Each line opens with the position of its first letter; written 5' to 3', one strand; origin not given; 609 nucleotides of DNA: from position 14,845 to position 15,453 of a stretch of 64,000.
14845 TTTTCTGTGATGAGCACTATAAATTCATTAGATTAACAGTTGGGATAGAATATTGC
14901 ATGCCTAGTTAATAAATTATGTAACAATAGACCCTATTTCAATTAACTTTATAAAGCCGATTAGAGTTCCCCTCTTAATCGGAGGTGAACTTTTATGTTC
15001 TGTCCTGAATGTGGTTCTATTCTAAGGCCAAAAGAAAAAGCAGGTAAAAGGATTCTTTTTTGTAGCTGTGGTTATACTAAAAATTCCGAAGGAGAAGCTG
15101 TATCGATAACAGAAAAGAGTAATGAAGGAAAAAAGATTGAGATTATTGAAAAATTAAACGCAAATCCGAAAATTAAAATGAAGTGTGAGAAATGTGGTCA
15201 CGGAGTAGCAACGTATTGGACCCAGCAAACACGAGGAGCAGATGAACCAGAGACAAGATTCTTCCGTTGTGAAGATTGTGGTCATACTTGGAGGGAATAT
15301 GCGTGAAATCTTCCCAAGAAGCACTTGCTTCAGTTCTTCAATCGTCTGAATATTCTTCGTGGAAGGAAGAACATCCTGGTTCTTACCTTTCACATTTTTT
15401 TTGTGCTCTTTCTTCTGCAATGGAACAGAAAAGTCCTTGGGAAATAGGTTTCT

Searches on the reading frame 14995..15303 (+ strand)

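Call 61: search_protein_families(library=pfam, proteins=[window:14995-15303:+], max_evalue=0.001)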
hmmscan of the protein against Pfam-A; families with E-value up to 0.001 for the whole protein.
window:14995-15303:+ (103 aa): 5 families
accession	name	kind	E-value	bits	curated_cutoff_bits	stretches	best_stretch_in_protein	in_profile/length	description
PF01096.23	Zn_ribbon_TFIIS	-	7.1e-18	64.6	21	1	63-100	2-39/39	Transcription factor S-II (TFIIS)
PF02150.21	Zn_ribbon_RPB9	-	0.00012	22.3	25.2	1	2-32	3-34/36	RNA polymerases M/15 Kd subunit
PF09723.15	Zn_ribbon_8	-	0.00022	21.6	34.4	0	90-99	6-15/41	Zinc ribbon domain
PF05876.18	GpA_ATPase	-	0.00051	20.2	25.6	0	61-101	194-235/247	Phage terminase large subunit gpA, ATPase domain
PF13717.11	Zn_ribbon_4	-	0.00054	20.3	30.3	0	86-100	22-36/36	zinc-ribbon domain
